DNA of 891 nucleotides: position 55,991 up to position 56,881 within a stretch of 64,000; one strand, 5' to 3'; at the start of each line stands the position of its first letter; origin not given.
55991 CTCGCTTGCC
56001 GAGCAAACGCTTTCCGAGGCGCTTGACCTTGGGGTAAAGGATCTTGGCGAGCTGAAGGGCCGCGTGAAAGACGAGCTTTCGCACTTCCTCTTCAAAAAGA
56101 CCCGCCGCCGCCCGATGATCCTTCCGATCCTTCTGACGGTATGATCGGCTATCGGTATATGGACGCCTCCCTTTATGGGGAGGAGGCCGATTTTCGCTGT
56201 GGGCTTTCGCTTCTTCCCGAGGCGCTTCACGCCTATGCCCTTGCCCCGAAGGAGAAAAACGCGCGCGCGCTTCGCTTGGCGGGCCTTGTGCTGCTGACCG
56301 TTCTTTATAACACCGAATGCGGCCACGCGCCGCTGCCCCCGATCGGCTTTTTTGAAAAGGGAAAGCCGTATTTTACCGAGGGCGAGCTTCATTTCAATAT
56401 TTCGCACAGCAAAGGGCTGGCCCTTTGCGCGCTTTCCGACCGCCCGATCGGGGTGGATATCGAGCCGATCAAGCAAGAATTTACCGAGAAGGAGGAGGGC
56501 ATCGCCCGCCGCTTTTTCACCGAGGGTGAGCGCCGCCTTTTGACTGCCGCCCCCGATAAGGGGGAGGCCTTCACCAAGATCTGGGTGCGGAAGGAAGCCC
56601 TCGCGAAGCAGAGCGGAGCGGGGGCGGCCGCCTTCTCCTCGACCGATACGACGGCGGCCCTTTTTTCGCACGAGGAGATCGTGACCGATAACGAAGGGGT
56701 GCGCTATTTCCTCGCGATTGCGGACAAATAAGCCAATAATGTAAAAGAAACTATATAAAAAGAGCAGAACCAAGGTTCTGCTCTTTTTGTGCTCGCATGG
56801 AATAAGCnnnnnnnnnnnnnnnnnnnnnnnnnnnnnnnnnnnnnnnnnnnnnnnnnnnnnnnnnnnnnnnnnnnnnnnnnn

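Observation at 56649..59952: Recombinase-less 3-kb cassette inserted between PPTase and alaS, bounded by 148-bp direct repeats that duplicate the PPTase 3' end plus terminator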

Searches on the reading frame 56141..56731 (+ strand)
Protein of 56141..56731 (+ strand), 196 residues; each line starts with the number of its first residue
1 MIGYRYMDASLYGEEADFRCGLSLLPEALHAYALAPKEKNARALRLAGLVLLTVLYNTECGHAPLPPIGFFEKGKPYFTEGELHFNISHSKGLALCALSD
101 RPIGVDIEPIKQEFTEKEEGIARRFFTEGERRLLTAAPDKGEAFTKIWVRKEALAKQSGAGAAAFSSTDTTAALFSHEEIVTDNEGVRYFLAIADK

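Call 5: search_protein_families(library=pfam, proteins=[window:56141-56731:+], max_evalue=0.01)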
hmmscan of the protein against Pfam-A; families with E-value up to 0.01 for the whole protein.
window:56141-56731:+ (196 aa): 1 family
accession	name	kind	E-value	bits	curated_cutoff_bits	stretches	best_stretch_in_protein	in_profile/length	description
PF01648.25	ACPS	-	5.9e-15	55.7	25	1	102-170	1-73/111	4'-phosphopantetheinyl transferase superfamily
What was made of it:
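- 56141..56731 (+): 4'-phosphopantetheinyl transferase (PPTase) gene, a core flank. Its last 83 nt form the coding part of the left repeat. Pfam ACPS 5.9e-15 (call 5).
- Checked: The left copy is the true end of the PPTase ORF (56141-56731; Pfam ACPS 5.9e-15, call 5).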

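Call 6: search_protein_families(library=ncbifam, proteins=[window:56141-56731:+], max_evalue=0.01)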
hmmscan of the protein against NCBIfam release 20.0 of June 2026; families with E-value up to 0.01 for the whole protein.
window:56141-56731:+ (196 aa): 5 families
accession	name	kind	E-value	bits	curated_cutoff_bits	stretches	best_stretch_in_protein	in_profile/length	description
NF007676.0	PRK10351.1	equivalog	5.7e-18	65.2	174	1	25-172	17-157/195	4'-phosphopantetheinyl transferase AcpT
NF042922.1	4PPT_HetI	equivalog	5.9e-15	55.2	370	1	74-166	90-187/235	4'-phosphopantetheinyl transferase HetI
TIGR00556.1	pantethn_trn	domain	5.4e-11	42.7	45.35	1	101-186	3-86/128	phosphopantetheine--protein transferase domain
NF047349.1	4PPT_AusB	equivalog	1.2e-10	41.1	225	1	73-170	70-161/205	aureusimine biosynthesis 4'-phosphopantetheinyl transferase AusB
NF007604.0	PRK10251.1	equivalog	2.7e-07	30.4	169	1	37-158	45-161/209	enterobactin synthase subunit EntD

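Call 7: find_encoding_contigs(protein=window:56141-56731:+, flank=10000, max_places=10)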
Protein window:56141-56731:+ (196 aa): no gene with exactly this product is on record in the collection.

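Call 9: find_related_loci(query=window:56141-56731:+, collection=genome_contigs, flank=10000)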
Query window:56141-56731:+ (196 aa) in genome_contigs; peptide patterns used: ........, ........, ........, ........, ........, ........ (x = any residue, [..] = any of these).
79 stretches matched a pattern; 1 encode a relative of the query (tblastn E <= 1e-3); 1 distinct loci.
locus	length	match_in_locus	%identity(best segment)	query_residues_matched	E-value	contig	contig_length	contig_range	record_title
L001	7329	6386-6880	33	14-184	3e-22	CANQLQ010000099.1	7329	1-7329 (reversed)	MAG: uncultured Clostridia bacterium isolate Lapin-015__bin25 genome assembly, contig: Lapin-015__NODE_10879_length_7329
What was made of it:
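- Tried and rejected: The one allowed genome-collection scan with the PPTase found only a 33% relative (call 9).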

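Call 10: find_homologous_proteins(query=window:56141-56731:+, max_evalue=1e-10)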
Query window:56141-56731:+ (196 aa): 12 proteins with E <= 1e-10 among 1825 candidates.
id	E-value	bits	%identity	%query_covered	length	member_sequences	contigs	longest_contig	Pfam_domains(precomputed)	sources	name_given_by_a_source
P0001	1.7e-92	326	79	99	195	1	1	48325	PF01648.26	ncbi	-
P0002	1.1e-91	324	77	100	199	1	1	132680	PF01648.26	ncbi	-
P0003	9.3e-89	314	76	99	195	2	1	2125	PF01648.26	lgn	-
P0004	3.5e-88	312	74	99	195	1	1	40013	PF01648.26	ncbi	-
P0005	1.7e-87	310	75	99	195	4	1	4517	PF01648.26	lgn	-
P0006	1.2e-77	278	67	99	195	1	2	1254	PF01648.26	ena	-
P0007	3.1e-59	218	57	98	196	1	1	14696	PF01648.26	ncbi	-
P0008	1.5e-31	127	54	61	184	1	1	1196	PF01648.26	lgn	-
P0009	4.1e-30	123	52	61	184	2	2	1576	PF01648.26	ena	-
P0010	1.3e-28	118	51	61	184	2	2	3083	PF01648.26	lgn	-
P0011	5.5e-16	77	50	52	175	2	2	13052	PF01648.26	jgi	jgi:4'-phosphopantetheinyl transferase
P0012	9.5e-11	60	43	46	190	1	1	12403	PF01648.26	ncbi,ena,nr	ncbi:MAG TPA: 4'-phosphopantetheinyl transferase superfamily protein [Thermoanaerobaculia bacterium]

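Call 11: find_encoding_contigs(protein=P0001, flank=10000, max_places=3)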
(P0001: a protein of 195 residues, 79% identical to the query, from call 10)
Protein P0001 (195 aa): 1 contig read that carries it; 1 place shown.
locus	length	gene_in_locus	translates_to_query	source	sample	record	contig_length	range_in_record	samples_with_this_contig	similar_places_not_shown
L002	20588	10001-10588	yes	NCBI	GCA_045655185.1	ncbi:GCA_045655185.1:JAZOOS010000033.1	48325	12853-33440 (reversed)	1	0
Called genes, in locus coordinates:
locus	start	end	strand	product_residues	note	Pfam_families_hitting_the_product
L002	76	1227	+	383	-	PF00712:DNA_pol3_beta, PF02767:DNA_pol3_beta_2, PF02768:DNA_pol3_beta_3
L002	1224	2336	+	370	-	PF02463:SMC_N, PF13175:AAA_15, PF13476:AAA_23 (weak), PF13304:AAA_21 (faint)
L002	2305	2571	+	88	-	-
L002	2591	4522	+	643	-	PF02518:HATPase_c, PF00204:DNA_gyraseB, PF01751:Toprim, PF00986:DNA_gyraseB_C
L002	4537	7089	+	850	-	PF00521:DNA_topoisoIV, PF03989:DNA_gyraseA_C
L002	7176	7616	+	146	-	PF12844:HTH_19 (weak), PF01381:HTH_3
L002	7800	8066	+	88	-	-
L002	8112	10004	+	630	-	PF00753:Lactamase_B, PF23023:Anti-Pycsar_Apyc1 (faint), PF12706:Lactamase_B_2, PF22505:RNase_J_b_CASP, PF07521:RMMBL, PF17770:RNase_J_C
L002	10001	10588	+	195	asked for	PF01648:ACPS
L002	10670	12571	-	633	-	-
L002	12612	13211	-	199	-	-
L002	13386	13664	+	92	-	PF13560:HTH_31, PF12844:HTH_19, PF13443:HTH_26 (weak), PF01381:HTH_3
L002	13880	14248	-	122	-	PF04480:DUF559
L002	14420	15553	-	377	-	PF01817:CM_2, PF00800:PDT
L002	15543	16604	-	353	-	PF01264:Chorismate_synt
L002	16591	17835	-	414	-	PF00275:EPSP_synthase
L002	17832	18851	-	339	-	PF00465:Fe-ADH (weak), PF13685:Fe-ADH_2 (weak), PF01761:DHQ_synthase, PF24621:DHQS_C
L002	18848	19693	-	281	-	PF02153:PDH_N, PF20463:PDH_C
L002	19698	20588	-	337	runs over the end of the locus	PF18152:DAHP_snth_FXD, PF00793:DAHP_synth_1, PF03102:NeuB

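Call 12: find_encoding_contigs(protein=P0002, flank=10000, max_places=3)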
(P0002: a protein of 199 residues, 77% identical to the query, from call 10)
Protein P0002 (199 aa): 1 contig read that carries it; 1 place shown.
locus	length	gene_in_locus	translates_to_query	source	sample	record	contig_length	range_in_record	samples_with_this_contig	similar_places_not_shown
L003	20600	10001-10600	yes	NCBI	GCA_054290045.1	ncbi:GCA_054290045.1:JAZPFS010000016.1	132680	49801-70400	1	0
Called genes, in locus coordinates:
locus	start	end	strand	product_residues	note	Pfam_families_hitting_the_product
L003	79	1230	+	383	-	PF00712:DNA_pol3_beta, PF02767:DNA_pol3_beta_2, PF02768:DNA_pol3_beta_3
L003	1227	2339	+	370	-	PF02463:SMC_N (weak), PF13175:AAA_15, PF13476:AAA_23 (faint), PF13304:AAA_21 (faint)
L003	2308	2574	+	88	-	-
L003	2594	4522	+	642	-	PF02518:HATPase_c, PF00204:DNA_gyraseB, PF01751:Toprim, PF00986:DNA_gyraseB_C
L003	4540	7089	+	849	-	PF00521:DNA_topoisoIV, PF03989:DNA_gyraseA_C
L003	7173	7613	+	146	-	PF12844:HTH_19 (weak), PF01381:HTH_3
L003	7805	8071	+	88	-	-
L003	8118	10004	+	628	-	PF00753:Lactamase_B, PF12706:Lactamase_B_2, PF22505:RNase_J_b_CASP, PF07521:RMMBL, PF17770:RNase_J_C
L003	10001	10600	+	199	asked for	PF01648:ACPS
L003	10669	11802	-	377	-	PF01817:CM_2, PF00800:PDT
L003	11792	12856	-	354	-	PF01264:Chorismate_synt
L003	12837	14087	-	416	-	PF00275:EPSP_synthase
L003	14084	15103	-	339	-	PF01761:DHQ_synthase, PF24621:DHQS_C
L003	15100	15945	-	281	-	PF02153:PDH_N, PF20463:PDH_C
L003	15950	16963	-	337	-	PF18152:DAHP_snth_FXD, PF00793:DAHP_synth_1, PF03102:NeuB (weak)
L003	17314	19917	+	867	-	PF01411:tRNA-synt_2c, PF07973:tRNA_SAD, PF02272:DHHA1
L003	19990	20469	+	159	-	PF03703:bPH_2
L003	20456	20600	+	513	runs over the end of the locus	PF03703:bPH_2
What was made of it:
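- A cassette-free allele exists (call 12).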

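Call 13: find_encoding_contigs(protein=P0004, flank=10000, max_places=3)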
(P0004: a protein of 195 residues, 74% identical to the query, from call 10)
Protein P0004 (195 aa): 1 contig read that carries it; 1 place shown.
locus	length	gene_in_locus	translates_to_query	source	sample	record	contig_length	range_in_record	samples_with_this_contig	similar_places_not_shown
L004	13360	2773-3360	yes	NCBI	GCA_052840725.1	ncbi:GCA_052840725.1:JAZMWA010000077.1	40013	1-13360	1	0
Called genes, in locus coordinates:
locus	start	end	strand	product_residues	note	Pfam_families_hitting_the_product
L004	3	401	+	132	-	?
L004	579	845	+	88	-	-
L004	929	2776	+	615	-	PF00753:Lactamase_B, PF23023:Anti-Pycsar_Apyc1 (faint), PF12706:Lactamase_B_2, PF22505:RNase_J_b_CASP, PF07521:RMMBL, PF17770:RNase_J_C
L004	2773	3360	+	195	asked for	PF01648:ACPS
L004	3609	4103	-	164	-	PF04480:DUF559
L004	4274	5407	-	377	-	PF01817:CM_2, PF00800:PDT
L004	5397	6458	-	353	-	PF01264:Chorismate_synt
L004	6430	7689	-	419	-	PF00275:EPSP_synthase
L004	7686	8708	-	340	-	PF00465:Fe-ADH (weak), PF13685:Fe-ADH_2 (weak), PF01761:DHQ_synthase, PF24621:DHQS_C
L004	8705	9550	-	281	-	PF02153:PDH_N, PF20463:PDH_C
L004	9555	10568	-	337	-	PF18152:DAHP_snth_FXD, PF00793:DAHP_synth_1, PF03102:NeuB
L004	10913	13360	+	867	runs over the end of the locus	PF01411:tRNA-synt_2c, PF07973:tRNA_SAD, PF02272:DHHA1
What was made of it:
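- On Integrative element / genomic island at a gene 3' end (site-specific recombinase): L004 also lacks the cassette (call 13).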

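Call 28: find_encoding_contigs(protein=P0005, flank=10000, max_places=4)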
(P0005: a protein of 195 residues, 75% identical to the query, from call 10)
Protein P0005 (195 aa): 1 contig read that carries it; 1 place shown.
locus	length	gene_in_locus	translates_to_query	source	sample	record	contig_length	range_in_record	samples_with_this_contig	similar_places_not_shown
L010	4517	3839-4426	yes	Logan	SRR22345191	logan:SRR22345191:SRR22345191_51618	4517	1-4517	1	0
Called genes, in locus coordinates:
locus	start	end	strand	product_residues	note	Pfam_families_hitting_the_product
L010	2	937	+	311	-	?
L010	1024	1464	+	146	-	PF12844:HTH_19 (weak), PF01381:HTH_3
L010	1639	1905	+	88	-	-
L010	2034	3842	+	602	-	PF00753:Lactamase_B, PF12706:Lactamase_B_2, PF22505:RNase_J_b_CASP, PF07521:RMMBL, PF17770:RNase_J_C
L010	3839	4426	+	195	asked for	PF01648:ACPS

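Call 29: find_encoding_contigs(protein=P0007, flank=10000, max_places=3)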
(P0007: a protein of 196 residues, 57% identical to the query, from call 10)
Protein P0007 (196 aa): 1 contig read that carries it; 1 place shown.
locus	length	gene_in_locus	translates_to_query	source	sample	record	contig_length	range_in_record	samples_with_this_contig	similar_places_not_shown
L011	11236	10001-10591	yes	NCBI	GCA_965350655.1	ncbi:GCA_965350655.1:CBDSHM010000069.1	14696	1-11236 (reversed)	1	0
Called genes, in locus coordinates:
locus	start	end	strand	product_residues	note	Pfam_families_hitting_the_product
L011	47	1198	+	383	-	PF00712:DNA_pol3_beta, PF02767:DNA_pol3_beta_2, PF02768:DNA_pol3_beta_3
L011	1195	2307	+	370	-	PF02463:SMC_N, PF13175:AAA_15, PF13476:AAA_23 (weak), PF13304:AAA_21 (faint)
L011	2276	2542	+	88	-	-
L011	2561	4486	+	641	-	PF02518:HATPase_c, PF00204:DNA_gyraseB, PF01751:Toprim, PF00986:DNA_gyraseB_C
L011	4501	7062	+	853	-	PF00521:DNA_topoisoIV, PF03989:DNA_gyraseA_C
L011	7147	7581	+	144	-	PF12844:HTH_19, PF01381:HTH_3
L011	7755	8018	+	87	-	-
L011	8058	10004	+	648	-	PF00753:Lactamase_B, PF12706:Lactamase_B_2, PF22505:RNase_J_b_CASP, PF07521:RMMBL, PF17770:RNase_J_C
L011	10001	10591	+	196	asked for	PF01648:ACPS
